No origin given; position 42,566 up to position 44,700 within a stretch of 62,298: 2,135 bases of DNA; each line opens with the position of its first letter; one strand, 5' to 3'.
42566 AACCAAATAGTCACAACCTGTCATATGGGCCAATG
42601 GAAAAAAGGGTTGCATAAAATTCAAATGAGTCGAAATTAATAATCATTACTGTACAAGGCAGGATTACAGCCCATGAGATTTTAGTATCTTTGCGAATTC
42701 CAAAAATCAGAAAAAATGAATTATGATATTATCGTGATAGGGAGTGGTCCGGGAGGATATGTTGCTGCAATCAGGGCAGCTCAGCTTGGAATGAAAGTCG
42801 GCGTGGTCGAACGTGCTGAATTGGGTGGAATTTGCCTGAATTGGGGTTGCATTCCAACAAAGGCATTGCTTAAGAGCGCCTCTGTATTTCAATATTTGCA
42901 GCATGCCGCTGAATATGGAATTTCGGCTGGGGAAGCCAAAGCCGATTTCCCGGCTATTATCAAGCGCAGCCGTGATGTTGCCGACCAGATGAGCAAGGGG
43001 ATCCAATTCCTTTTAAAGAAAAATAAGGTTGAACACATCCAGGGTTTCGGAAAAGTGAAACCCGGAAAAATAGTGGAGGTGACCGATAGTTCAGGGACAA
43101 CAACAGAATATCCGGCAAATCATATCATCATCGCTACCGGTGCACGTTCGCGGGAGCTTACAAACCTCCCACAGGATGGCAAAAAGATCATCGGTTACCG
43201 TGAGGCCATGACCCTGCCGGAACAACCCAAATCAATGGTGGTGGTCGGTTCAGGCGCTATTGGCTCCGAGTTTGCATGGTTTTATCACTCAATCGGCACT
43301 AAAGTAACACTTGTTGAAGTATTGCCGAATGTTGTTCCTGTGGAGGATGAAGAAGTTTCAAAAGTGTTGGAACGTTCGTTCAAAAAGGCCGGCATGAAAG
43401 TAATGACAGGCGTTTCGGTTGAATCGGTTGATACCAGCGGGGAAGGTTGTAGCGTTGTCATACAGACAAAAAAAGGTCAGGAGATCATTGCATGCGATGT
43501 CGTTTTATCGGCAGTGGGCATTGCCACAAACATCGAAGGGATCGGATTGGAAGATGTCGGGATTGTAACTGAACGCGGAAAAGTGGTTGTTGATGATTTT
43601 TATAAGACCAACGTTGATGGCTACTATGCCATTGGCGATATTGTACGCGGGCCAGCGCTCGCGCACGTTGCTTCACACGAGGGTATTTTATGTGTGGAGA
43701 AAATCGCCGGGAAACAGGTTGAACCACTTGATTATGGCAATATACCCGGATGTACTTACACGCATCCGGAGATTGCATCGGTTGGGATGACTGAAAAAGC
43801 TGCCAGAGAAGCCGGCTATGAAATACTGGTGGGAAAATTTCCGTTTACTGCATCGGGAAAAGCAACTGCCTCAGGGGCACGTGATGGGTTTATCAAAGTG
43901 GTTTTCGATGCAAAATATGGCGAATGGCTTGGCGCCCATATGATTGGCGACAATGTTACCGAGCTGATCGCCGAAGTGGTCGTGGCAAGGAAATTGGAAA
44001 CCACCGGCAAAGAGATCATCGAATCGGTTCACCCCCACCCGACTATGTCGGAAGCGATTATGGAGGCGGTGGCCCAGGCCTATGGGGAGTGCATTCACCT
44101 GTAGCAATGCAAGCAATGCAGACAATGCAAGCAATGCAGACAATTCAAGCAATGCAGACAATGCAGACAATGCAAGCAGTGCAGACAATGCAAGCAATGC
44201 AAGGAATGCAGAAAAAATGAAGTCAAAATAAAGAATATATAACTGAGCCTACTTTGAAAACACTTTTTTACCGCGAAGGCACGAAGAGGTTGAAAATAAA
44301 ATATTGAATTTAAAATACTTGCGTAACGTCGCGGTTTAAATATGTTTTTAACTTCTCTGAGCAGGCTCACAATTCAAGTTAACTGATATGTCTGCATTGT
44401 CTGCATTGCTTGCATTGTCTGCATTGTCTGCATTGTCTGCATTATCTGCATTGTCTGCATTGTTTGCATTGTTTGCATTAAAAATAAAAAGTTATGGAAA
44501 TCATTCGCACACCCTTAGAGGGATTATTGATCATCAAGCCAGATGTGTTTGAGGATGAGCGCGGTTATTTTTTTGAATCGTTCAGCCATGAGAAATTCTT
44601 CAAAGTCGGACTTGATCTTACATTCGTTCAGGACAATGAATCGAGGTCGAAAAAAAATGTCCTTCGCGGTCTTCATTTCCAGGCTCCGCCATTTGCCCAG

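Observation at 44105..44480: Inverted nonamer tandem arrays (12 and 10 units) bracket a 178-bp core and fill the whole lpdA-rfbC spacer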

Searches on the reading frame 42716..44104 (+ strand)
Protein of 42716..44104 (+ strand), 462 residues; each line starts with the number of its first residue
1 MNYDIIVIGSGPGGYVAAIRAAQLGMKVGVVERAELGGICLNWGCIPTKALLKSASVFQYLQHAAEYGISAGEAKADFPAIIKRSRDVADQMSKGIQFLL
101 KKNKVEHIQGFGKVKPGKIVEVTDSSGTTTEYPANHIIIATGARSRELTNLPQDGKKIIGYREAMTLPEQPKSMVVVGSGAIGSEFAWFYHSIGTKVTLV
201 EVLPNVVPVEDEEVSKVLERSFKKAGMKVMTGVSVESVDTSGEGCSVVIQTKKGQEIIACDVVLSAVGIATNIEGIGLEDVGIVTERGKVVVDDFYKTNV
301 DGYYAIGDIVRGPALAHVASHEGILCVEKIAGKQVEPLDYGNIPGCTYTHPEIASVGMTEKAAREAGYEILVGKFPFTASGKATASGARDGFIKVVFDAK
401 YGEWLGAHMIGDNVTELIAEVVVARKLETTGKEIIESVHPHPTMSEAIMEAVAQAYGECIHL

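Call 14: find_encoding_contigs(protein=window:42716-44104:+, flank=6000, max_places=10)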
Protein window:42716-44104:+ (462 aa): 6 contigs read that carry it; 3 places shown.
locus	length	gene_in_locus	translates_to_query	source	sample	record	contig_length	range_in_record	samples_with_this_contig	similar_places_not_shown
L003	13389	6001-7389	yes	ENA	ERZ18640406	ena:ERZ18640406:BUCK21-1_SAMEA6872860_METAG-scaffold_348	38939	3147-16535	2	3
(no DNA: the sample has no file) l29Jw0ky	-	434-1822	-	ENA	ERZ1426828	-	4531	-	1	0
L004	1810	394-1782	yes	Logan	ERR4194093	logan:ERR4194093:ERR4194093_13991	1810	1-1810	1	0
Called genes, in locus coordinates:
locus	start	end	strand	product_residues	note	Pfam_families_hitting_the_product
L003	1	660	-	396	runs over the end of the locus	PF01053:Cys_Met_Meta_PP, PF00155:Aminotran_1_2 (weak), PF01041:DegT_DnrJ_EryC1 (weak)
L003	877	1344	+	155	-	PF13404:HTH_AsnC-type, PF13412:HTH_24, PF01037:AsnC_trans_reg, PF22482:AsnC_trans_reg_3 (weak)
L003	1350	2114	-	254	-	PF00106:adh_short, PF08659:KR, PF13561:adh_short_C2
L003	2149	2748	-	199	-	PF00702:Hydrolase, PF06888:Put_Phosphatase (weak), PF13419:HAD_2 (weak), PF12710:HAD, PF08282:Hydrolase_3 (faint)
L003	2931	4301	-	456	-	PF14821:Thr_synth_N, PF00291:PALP, PF24857:THR4_C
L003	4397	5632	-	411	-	PF01053:Cys_Met_Meta_PP, PF00155:Aminotran_1_2 (weak), PF01041:DegT_DnrJ_EryC1 (weak)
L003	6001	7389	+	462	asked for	PF00890:FAD_binding_2 (weak), PF01134:GIDA (faint), PF01266:DAO (faint), PF07992:Pyr_redox_2, PF12831:FAD_oxidored (weak), PF13738:Pyr_redox_3, PF00070:Pyr_redox, PF02852:Pyr_redox_dim, +2 more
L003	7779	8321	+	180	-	PF00908:dTDP_sugar_isom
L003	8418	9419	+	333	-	PF01464:SLT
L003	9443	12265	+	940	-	PF00005:ABC_tran (faint), PF02463:SMC_N (faint), PF03193:RsgA_GTPase (faint), PF13191:AAA_16 (faint), PF13555:AAA_29 (faint), PF20703:nSTAND1 (faint), PF17760:UvrA_inter, PF17755:UvrA_DNA-bind, +1 more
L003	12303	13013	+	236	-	PF18306:LDcluster4, PF03641:Lysine_decarbox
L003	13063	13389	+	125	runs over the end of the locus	PF02410:RsfS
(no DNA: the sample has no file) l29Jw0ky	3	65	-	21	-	?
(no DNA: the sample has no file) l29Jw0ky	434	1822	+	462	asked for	PF00890:FAD_binding_2 (weak), PF01134:GIDA (faint), PF01266:DAO (faint), PF07992:Pyr_redox_2, PF12831:FAD_oxidored (weak), PF13738:Pyr_redox_3, PF00070:Pyr_redox, PF02852:Pyr_redox_dim, +2 more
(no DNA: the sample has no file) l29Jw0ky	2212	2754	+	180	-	PF00908:dTDP_sugar_isom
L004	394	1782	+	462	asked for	PF00890:FAD_binding_2 (weak), PF01134:GIDA (faint), PF01266:DAO (faint), PF07992:Pyr_redox_2, PF12831:FAD_oxidored (weak), PF13738:Pyr_redox_3, PF00070:Pyr_redox, PF02852:Pyr_redox_dim, +2 more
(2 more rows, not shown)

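Call 28: find_related_loci(query=window:42716-44104:+, collection=metagenome_contigs, flank=3000)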
Query window:42716-44104:+ (462 aa) in metagenome_contigs; peptide patterns used: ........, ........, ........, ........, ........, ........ (x = any residue, [..] = any of these).
600 stretches matched a pattern (row limit reached: there are more); 547 encode a relative of the query (tblastn E <= 1e-3); the best 80 are kept; 80 distinct loci.
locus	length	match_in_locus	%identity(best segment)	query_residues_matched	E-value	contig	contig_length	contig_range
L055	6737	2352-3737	91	1-462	0e+0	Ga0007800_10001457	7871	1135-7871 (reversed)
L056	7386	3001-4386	86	1-462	0e+0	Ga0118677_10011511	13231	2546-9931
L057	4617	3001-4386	87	1-462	0e+0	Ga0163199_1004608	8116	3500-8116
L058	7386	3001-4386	83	1-462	0e+0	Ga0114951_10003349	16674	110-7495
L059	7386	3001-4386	81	1-462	0e+0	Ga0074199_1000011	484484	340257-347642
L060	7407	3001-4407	80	1-462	0e+0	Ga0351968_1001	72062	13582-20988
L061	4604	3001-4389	79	1-462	0e+0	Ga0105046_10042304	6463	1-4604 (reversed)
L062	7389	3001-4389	79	1-462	0e+0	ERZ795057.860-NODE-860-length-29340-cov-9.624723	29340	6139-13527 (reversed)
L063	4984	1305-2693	78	1-462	0e+0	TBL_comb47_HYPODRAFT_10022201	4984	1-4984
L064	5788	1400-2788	79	1-462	0e+0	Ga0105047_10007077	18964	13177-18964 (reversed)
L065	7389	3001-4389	79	1-462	0e+0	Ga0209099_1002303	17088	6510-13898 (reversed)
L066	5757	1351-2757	78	1-462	0e+0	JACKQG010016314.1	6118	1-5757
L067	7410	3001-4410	76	1-462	0e+0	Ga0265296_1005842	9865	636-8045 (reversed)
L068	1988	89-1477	75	1-462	0e+0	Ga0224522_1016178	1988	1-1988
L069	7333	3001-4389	76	1-462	0e+0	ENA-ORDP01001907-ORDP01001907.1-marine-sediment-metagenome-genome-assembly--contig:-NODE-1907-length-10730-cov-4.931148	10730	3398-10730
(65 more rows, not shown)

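Call 49: search_protein_families(library=pfam, proteins=[window:42716-44104:+], max_evalue=0.01)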
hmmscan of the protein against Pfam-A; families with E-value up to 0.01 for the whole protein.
window:42716-44104:+ (462 aa): 15 families
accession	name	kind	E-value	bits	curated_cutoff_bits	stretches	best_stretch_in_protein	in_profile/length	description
PF07992.20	Pyr_redox_2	-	1.2e-68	232.2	26.1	1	3-323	1-291/291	Pyridine nucleotide-disulphide oxidoreductase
PF02852.28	Pyr_redox_dim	-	1e-36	125.9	25.3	1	343-451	1-109/110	Pyridine nucleotide-disulphide oxidoreductase, dimerisation domain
PF00070.33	Pyr_redox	-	9.4e-21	74.6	22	1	174-248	2-78/82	Pyridine nucleotide-disulphide oxidoreductase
PF13738.12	Pyr_redox_3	-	1.5e-11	44.5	30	1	6-307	1-305/305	Pyridine nucleotide-disulphide oxidoreductase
PF12831.13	FAD_oxidored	-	1.1e-10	41.8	27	1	4-44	1-42/416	FAD dependent oxidoreductase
PF01266.30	DAO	-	1.7e-10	41.4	27.9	0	210-291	147-229/353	FAD dependent oxidoreductase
PF13450.12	NAD_binding_8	-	3e-07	31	21.9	1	7-40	1-35/68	NAD(P)-binding Rossmann-like domain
PF03486.20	HI0933_like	-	9.7e-07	28.9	50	1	4-35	2-33/244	HI0933-like protein Rossmann domain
PF01134.28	GIDA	-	1.1e-06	28.4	22.1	1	4-143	1-150/391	Glucose inhibited division protein A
PF00890.30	FAD_binding_2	-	2.1e-06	27.7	20.4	1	4-44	1-41/414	FAD binding domain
PF13434.12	Lys_Orn_oxgnase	-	0.00042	20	21.3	1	88-211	104-230/339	L-lysine 6-monooxygenase/L-ornithine 5-monooxygenase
PF01946.23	Thi4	-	0.00056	19.7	26.2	0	2-34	17-50/235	Thi4 family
PF01494.25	FAD_binding_3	-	0.00056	19.7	22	0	3-34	2-33/349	FAD binding domain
PF02826.25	2-Hacid_dh_C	-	0.00072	19.4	25.1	0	169-214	34-80/178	D-isomer specific 2-hydroxyacid dehydrogenase, NAD binding domain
PF02737.24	3HCDH_N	-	0.0034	17.8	22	1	175-264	3-83/180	3-hydroxyacyl-CoA dehydrogenase, NAD binding domain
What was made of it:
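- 42716..44104 (+): lpdA (dihydrolipoyl dehydrogenase), upstream gene. Its stop codon TAG is at 44102-44104. Pfam Pyr_redox_2 and Pyr_redox_dim, E = 1e-68 and 1e-36 (call 49).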

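Call 59: find_homologous_proteins(query=window:42716-44104:+, max_evalue=1e-150)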
Query window:42716-44104:+ (462 aa): 7999 proteins with E <= 1e-150 among 8000 candidates; the best 120 are listed.
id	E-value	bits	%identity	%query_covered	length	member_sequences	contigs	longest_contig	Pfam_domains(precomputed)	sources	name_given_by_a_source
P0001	8.6e-291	982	96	100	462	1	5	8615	PF01266.31,PF13450.13,PF00890.31,PF02852.29,PF07992.21,PF00070.34,PF13738.13,PF03486.21,PF01134.29,PF12831.14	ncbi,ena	-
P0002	4.3e-281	950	91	100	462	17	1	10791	PF01266.31,PF13450.13,PF00890.31,PF02852.29,PF07992.21,PF00070.34,PF13738.13,PF03486.21,PF12831.14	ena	-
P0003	3.3e-279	944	90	100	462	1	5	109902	PF01266.31,PF13434.13,PF13450.13,PF00890.31,PF02852.29,PF07992.21,PF00070.34,PF13738.13,PF03486.21,PF01134.29,PF12831.14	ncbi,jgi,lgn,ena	jgi:dihydrolipoamide dehydrogenase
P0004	3.9e-279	944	90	100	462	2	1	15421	PF01266.31,PF13434.13,PF13450.13,PF00890.31,PF02852.29,PF07992.21,PF00070.34,PF13738.13,PF03486.21,PF01134.29,PF12831.14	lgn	-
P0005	4.3e-279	944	90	100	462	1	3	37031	PF01266.31,PF13434.13,PF13450.13,PF00890.31,PF02852.29,PF07992.21,PF00070.34,PF13738.13,PF03486.21,PF01134.29,PF12831.14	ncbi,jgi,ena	jgi:dihydrolipoamide dehydrogenase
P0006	4.8e-279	943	90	100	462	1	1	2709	PF01266.31,PF13434.13,PF13450.13,PF00890.31,PF02852.29,PF07992.21,PF00070.34,PF13738.13,PF03486.21,PF01134.29,PF12831.14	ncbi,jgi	jgi:dihydrolipoamide dehydrogenase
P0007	8.6e-279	943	90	100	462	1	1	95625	PF01266.31,PF13434.13,PF13450.13,PF00890.31,PF02852.29,PF07992.21,PF00070.34,PF13738.13,PF03486.21,PF01134.29,PF12831.14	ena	-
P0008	1.7e-278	942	90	100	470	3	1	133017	PF01266.31,PF13450.13,PF00890.31,PF02852.29,PF07992.21,PF00070.34,PF13738.13,PF03486.21,PF01134.29,PF12831.14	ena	-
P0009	4.1e-276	934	89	100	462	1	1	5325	PF01266.31,PF13450.13,PF00890.31,PF02852.29,PF07992.21,PF00070.34,PF13738.13,PF03486.21,PF01134.29,PF12831.14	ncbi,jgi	jgi:dihydrolipoamide dehydrogenase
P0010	4.7e-276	934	90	100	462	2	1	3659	PF01266.31,PF13450.13,PF00890.31,PF02852.29,PF07992.21,PF00070.34,PF13738.13,PF03486.21,PF01134.29,PF12831.14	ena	-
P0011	1.3e-275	932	89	100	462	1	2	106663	PF01266.31,PF13450.13,PF00890.31,PF02852.29,PF07992.21,PF00070.34,PF13738.13,PF03486.21,PF01134.29,PF02737.25,PF12831.14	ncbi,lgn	ncbi:MAG: dihydrolipoyl dehydrogenase [Bacteroidota bacterium]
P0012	2.7e-275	931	90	100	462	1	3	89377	PF01266.31,PF13450.13,PF00890.31,PF02852.29,PF07992.21,PF00070.34,PF13738.13,PF03486.21,PF01134.29,PF12831.14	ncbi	ncbi:MAG: dihydrolipoyl dehydrogenase [Bacteroidota bacterium]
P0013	2.8e-275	931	90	100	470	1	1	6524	PF01266.31,PF13450.13,PF00890.31,PF02852.29,PF07992.21,PF00070.34,PF13738.13,PF03486.21,PF01134.29,PF12831.14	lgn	-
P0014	8.2e-275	930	89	100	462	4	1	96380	PF01266.31,PF13450.13,PF00890.31,PF02852.29,PF07992.21,PF00070.34,PF13738.13,PF03486.21,PF01134.29,PF12831.14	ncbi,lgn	ncbi:MAG: dihydrolipoyl dehydrogenase [Bacteroidales bacterium]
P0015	1.3e-274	929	89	100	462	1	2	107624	PF13450.13,PF07992.21,PF00070.34,PF03486.21,PF01134.29,PF12831.14,PF01266.31,PF13434.13,PF00890.31,PF02852.29,PF13738.13,PF02737.25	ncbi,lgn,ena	-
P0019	3.9e-274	927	89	100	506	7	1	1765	PF01266.31,PF13450.13,PF00890.31,PF02852.29,PF07992.21,PF00070.34,PF13738.13,PF03486.21,PF01134.29,PF12831.14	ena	-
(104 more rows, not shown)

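Call 60: find_encoding_contigs(protein=P0001, flank=2500, max_places=5)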
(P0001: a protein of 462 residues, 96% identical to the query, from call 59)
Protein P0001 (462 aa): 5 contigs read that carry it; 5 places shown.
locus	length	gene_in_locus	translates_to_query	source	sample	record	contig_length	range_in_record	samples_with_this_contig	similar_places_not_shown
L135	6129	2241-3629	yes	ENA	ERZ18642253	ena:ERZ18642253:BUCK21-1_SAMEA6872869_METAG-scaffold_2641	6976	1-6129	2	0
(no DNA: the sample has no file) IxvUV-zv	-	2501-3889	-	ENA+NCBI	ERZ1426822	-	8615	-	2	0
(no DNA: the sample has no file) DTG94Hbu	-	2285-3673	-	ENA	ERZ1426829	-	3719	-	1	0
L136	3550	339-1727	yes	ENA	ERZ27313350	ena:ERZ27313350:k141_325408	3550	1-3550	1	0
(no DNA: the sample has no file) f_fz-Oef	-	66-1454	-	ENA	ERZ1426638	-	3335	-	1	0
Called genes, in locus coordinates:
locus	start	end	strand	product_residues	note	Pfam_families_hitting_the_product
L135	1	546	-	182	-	?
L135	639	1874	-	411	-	PF01053:Cys_Met_Meta_PP, PF00155:Aminotran_1_2 (weak), PF01041:DegT_DnrJ_EryC1 (weak)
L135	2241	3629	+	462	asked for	PF00890:FAD_binding_2 (weak), PF01134:GIDA (faint), PF01266:DAO (faint), PF07992:Pyr_redox_2, PF12831:FAD_oxidored, PF13738:Pyr_redox_3, PF00070:Pyr_redox, PF02852:Pyr_redox_dim, +2 more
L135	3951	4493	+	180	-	PF00908:dTDP_sugar_isom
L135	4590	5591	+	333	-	PF01464:SLT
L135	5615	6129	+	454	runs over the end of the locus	?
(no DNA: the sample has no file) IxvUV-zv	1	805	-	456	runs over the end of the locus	PF14821:Thr_synth_N, PF00291:PALP, PF24857:THR4_C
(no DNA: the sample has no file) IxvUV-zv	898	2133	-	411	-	PF01053:Cys_Met_Meta_PP, PF00155:Aminotran_1_2 (weak), PF01041:DegT_DnrJ_EryC1 (weak)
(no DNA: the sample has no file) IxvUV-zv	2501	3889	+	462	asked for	PF00890:FAD_binding_2 (weak), PF01134:GIDA (faint), PF01266:DAO (faint), PF07992:Pyr_redox_2, PF12831:FAD_oxidored, PF13738:Pyr_redox_3, PF00070:Pyr_redox, PF02852:Pyr_redox_dim, +2 more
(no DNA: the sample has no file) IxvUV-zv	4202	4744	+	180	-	PF00908:dTDP_sugar_isom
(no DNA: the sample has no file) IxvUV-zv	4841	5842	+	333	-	PF01464:SLT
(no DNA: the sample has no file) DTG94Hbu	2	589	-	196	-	?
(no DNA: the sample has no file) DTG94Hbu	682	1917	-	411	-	PF01053:Cys_Met_Meta_PP, PF00155:Aminotran_1_2 (weak), PF01041:DegT_DnrJ_EryC1 (weak)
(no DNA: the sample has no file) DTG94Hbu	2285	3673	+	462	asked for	PF00890:FAD_binding_2 (weak), PF01134:GIDA (faint), PF01266:DAO (faint), PF07992:Pyr_redox_2, PF12831:FAD_oxidored, PF13738:Pyr_redox_3, PF00070:Pyr_redox, PF02852:Pyr_redox_dim, +2 more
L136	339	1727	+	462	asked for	PF00890:FAD_binding_2 (weak), PF01134:GIDA (faint), PF01266:DAO (faint), PF07992:Pyr_redox_2, PF12831:FAD_oxidored, PF13738:Pyr_redox_3, PF00070:Pyr_redox, PF02852:Pyr_redox_dim, +2 more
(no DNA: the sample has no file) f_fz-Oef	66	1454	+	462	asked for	PF00890:FAD_binding_2 (weak), PF01134:GIDA (faint), PF01266:DAO (faint), PF07992:Pyr_redox_2, PF12831:FAD_oxidored, PF13738:Pyr_redox_3, PF00070:Pyr_redox, PF02852:Pyr_redox_dim, +2 more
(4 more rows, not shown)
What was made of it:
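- Spacers of 321 and 312 nt occur among contigs that encode the identical LpdA (call 60).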

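Call 61: find_encoding_contigs(protein=P0002, flank=2500, max_places=3)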
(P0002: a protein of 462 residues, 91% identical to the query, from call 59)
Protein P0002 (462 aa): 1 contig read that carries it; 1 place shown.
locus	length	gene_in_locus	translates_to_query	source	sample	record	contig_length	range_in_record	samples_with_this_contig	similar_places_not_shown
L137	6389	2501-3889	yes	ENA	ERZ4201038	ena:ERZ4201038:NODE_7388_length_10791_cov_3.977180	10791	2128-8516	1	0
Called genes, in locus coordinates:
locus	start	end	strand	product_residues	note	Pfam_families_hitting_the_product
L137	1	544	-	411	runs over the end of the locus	PF01053:Cys_Met_Meta_PP, PF00155:Aminotran_1_2 (weak), PF01041:DegT_DnrJ_EryC1 (weak)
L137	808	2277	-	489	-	PF01053:Cys_Met_Meta_PP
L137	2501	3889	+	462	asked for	PF00890:FAD_binding_2 (faint), PF01266:DAO (faint), PF03486:HI0933_like (faint), PF07992:Pyr_redox_2, PF12831:FAD_oxidored (weak), PF13738:Pyr_redox_3, PF00070:Pyr_redox, PF02852:Pyr_redox_dim, +1 more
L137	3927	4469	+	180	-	PF00908:dTDP_sugar_isom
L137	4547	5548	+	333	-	PF01464:SLT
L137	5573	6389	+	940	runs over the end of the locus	PF00005:ABC_tran (faint), PF02463:SMC_N (faint), PF03193:RsgA_GTPase (faint), PF13191:AAA_16 (faint), PF13555:AAA_29 (faint), PF20703:nSTAND1 (faint), PF17760:UvrA_inter, PF17755:UvrA_DNA-bind, +1 more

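Call 62: find_encoding_contigs(protein=P0019, flank=2500, max_places=3)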
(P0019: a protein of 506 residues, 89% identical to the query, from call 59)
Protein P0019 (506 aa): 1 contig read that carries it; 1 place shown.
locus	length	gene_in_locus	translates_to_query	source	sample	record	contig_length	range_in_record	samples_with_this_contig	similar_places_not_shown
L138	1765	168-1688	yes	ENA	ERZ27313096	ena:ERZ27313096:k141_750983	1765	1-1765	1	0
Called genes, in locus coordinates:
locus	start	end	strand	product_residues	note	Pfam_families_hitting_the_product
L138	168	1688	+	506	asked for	PF00890:FAD_binding_2 (weak), PF01134:GIDA (faint), PF01266:DAO (faint), PF07992:Pyr_redox_2, PF12831:FAD_oxidored (weak), PF13738:Pyr_redox_3, PF00070:Pyr_redox, PF02852:Pyr_redox_dim, +2 more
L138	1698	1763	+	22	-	?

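Call 67: find_encoding_contigs(protein=P0003, flank=1200, max_places=4)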
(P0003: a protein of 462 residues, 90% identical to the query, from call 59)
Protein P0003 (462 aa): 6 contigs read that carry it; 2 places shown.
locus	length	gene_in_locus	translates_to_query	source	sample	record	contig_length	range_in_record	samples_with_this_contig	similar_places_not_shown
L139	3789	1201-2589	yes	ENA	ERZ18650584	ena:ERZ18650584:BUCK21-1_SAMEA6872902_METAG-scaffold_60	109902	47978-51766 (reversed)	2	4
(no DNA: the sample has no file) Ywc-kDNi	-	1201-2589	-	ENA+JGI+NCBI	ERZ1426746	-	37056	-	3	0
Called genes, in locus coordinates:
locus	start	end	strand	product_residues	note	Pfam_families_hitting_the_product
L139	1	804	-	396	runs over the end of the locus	PF01053:Cys_Met_Meta_PP, PF01041:DegT_DnrJ_EryC1 (weak)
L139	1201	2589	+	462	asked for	PF00890:FAD_binding_2 (weak), PF01134:GIDA (weak), PF01266:DAO (faint), PF07992:Pyr_redox_2, PF12831:FAD_oxidored (weak), PF13738:Pyr_redox_3, PF00070:Pyr_redox, PF02852:Pyr_redox_dim, +3 more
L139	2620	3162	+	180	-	PF00908:dTDP_sugar_isom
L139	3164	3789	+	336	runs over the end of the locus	PF01464:SLT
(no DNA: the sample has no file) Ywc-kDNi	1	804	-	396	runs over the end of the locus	PF01053:Cys_Met_Meta_PP, PF01041:DegT_DnrJ_EryC1 (weak)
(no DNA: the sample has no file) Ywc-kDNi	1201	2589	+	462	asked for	PF00890:FAD_binding_2 (weak), PF01134:GIDA (weak), PF01266:DAO (faint), PF07992:Pyr_redox_2, PF12831:FAD_oxidored (weak), PF13738:Pyr_redox_3, PF00070:Pyr_redox, PF02852:Pyr_redox_dim, +3 more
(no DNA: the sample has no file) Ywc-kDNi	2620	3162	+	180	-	PF00908:dTDP_sugar_isom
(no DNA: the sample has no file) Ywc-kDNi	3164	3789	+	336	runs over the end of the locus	PF01464:SLT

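Call 68: find_encoding_contigs(protein=P0010, flank=1200, max_places=3)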
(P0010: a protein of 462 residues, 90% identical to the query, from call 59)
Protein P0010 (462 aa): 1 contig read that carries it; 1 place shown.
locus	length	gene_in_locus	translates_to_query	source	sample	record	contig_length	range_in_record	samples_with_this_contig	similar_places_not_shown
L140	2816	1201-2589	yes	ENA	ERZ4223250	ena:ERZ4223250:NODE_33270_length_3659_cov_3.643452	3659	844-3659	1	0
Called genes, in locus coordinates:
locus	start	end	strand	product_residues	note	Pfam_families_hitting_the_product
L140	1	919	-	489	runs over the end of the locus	PF00266:Aminotran_5 (faint), PF01053:Cys_Met_Meta_PP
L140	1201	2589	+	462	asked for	PF00890:FAD_binding_2 (faint), PF01134:GIDA (faint), PF01266:DAO (faint), PF07992:Pyr_redox_2, PF12831:FAD_oxidored (weak), PF13738:Pyr_redox_3, PF00070:Pyr_redox, PF02852:Pyr_redox_dim, +2 more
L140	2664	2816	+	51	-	?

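Call 69: find_encoding_contigs(protein=P0012, flank=1200, max_places=3)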
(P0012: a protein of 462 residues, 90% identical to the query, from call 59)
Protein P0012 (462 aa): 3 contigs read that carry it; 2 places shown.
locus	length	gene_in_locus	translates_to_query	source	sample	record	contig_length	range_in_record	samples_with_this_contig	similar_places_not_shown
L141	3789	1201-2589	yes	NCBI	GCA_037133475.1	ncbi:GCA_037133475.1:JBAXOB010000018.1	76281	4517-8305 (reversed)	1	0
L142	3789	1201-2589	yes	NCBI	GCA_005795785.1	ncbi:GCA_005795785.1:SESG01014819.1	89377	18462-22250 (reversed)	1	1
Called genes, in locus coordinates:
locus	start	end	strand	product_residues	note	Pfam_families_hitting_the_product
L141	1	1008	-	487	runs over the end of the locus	PF01053:Cys_Met_Meta_PP, PF00155:Aminotran_1_2 (weak)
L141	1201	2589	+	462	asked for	PF00890:FAD_binding_2 (weak), PF01134:GIDA (faint), PF01266:DAO (faint), PF07992:Pyr_redox_2, PF12831:FAD_oxidored (weak), PF13738:Pyr_redox_3, PF00070:Pyr_redox, PF02852:Pyr_redox_dim, +2 more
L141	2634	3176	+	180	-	PF00908:dTDP_sugar_isom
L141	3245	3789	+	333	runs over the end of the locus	PF01464:SLT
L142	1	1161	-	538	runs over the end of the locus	PF01053:Cys_Met_Meta_PP, PF00155:Aminotran_1_2 (weak)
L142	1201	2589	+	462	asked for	PF00890:FAD_binding_2 (weak), PF01134:GIDA (faint), PF01266:DAO (faint), PF07992:Pyr_redox_2, PF12831:FAD_oxidored (weak), PF13738:Pyr_redox_3, PF00070:Pyr_redox, PF02852:Pyr_redox_dim, +2 more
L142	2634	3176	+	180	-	PF00908:dTDP_sugar_isom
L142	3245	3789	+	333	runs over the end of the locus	PF01464:SLT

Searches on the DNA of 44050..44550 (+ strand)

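Call 18: search_rna_families(source=window, start=44050, end=44550, threshold=evalue, max_evalue=10)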
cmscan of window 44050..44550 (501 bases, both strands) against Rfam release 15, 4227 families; matches with E-value up to 10: 2.
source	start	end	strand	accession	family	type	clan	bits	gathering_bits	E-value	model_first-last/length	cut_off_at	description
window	44207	44270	-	RF02898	AaHKsRNA20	Gene; sRNA;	-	17.9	43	5.2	1-77/77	no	Aggregatibacter sRNA 20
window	44248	44315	+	RF01493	rli37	Gene; sRNA;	-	15.5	90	1.1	1-247/247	no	Listeria sRNA rli37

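Call 54: search_dna_similar(query=window:44105-44493:+, collection=plasmids, mode=distant, max_rows=10)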
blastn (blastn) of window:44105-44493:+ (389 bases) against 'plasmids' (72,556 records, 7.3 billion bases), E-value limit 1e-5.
No match.
